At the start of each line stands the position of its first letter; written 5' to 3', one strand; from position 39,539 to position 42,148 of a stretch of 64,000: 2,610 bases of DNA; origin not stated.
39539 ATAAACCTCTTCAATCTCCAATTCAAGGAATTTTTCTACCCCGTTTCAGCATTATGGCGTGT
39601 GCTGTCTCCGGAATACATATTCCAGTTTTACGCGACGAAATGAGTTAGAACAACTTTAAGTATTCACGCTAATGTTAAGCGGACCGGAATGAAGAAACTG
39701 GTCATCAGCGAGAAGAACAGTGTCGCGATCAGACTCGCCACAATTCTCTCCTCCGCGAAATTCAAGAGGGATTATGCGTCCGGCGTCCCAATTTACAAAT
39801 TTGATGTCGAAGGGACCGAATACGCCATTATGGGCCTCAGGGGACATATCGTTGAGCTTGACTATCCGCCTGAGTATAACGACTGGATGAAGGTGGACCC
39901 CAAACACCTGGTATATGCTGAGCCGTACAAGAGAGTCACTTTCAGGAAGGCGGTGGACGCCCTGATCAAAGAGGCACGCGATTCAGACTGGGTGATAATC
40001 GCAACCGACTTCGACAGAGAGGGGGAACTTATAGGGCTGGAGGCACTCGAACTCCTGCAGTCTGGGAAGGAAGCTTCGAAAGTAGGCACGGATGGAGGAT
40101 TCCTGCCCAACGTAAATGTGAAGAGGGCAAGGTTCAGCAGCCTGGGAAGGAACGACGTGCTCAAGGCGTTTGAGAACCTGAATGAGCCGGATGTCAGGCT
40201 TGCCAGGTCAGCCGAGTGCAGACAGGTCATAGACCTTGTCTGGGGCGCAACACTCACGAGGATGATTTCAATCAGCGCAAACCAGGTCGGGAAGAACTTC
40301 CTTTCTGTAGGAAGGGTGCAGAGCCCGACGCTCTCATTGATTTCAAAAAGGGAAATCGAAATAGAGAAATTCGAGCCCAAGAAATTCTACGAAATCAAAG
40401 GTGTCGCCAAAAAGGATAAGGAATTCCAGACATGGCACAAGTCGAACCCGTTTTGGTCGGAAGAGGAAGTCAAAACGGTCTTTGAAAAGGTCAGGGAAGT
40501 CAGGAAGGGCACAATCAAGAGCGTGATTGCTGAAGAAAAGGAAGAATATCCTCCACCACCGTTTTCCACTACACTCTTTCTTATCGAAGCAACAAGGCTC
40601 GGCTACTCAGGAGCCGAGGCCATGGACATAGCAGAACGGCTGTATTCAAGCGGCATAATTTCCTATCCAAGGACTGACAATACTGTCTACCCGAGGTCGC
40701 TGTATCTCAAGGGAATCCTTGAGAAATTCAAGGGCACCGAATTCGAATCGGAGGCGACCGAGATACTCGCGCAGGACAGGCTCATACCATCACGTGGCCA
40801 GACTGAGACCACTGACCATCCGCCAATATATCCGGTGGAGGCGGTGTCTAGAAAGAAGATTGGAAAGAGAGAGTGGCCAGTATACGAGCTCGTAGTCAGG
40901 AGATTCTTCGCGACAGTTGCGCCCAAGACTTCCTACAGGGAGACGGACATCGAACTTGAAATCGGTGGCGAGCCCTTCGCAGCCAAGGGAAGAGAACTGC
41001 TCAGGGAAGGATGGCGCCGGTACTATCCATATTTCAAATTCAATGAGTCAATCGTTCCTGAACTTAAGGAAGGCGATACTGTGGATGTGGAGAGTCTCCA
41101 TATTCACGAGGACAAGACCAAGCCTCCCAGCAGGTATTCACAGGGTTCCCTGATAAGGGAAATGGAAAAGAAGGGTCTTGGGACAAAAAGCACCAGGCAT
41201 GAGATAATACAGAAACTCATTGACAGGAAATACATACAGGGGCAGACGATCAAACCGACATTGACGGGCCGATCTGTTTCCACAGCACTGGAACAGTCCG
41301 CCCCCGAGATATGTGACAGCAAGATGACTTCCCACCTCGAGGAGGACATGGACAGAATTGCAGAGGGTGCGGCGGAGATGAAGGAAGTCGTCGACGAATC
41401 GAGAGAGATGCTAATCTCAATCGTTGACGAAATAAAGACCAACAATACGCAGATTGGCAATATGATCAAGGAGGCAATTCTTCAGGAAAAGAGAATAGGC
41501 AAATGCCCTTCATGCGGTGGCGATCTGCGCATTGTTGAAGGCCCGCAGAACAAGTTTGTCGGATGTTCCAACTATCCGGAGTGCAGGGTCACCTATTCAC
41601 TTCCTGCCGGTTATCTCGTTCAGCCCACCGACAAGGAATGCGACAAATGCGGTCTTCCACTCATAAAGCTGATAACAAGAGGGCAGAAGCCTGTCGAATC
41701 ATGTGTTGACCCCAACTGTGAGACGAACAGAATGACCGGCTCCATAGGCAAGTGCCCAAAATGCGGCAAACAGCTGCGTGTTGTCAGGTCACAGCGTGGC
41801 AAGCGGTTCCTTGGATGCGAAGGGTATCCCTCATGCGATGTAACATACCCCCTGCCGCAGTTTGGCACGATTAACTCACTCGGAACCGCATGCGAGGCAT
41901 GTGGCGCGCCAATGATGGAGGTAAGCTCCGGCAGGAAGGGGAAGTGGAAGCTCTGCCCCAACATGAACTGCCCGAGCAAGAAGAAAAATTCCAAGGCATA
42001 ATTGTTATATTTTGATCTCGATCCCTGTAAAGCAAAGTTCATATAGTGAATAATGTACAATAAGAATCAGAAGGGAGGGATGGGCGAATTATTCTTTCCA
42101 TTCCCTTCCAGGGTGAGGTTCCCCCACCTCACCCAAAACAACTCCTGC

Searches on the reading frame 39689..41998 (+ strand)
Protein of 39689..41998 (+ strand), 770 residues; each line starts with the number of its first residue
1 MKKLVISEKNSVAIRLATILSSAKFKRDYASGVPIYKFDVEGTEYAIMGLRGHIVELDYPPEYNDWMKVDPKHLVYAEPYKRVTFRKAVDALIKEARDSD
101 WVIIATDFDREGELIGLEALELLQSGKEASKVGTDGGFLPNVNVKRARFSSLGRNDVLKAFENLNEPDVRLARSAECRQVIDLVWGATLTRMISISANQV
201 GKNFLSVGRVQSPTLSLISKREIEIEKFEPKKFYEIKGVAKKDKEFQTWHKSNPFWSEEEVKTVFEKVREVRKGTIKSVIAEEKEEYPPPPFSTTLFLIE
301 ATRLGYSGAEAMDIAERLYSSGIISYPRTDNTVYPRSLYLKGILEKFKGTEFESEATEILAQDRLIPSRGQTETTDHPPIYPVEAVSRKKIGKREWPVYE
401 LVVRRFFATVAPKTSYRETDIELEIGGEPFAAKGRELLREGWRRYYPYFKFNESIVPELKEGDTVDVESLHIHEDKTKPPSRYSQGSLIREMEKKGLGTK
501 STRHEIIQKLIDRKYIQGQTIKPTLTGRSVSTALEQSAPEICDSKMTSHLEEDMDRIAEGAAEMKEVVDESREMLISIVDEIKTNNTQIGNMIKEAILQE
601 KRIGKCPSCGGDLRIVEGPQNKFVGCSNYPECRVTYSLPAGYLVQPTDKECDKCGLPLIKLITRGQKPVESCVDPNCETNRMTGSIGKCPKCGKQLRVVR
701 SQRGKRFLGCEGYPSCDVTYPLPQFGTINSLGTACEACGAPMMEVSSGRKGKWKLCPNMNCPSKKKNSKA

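Call 43: search_protein_families(library=pfam, proteins=[window:39689-41998:+], max_evalue=0.001)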
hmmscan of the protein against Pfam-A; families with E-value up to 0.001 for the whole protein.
window:39689-41998:+ (770 aa): 3 families
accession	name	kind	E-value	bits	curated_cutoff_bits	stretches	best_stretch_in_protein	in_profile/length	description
PF01131.25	Topoisom_bac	-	3.3e-120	402.3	35.1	1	168-568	3-410/411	DNA topoisomerase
PF01396.24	Zn_ribbon_Top1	-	9.6e-27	92.9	32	2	604-639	2-37/39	Topoisomerase DNA binding C4 zinc finger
PF01751.28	Toprim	-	2.9e-11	43.8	23.1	1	3-128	1-82/96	Toprim domain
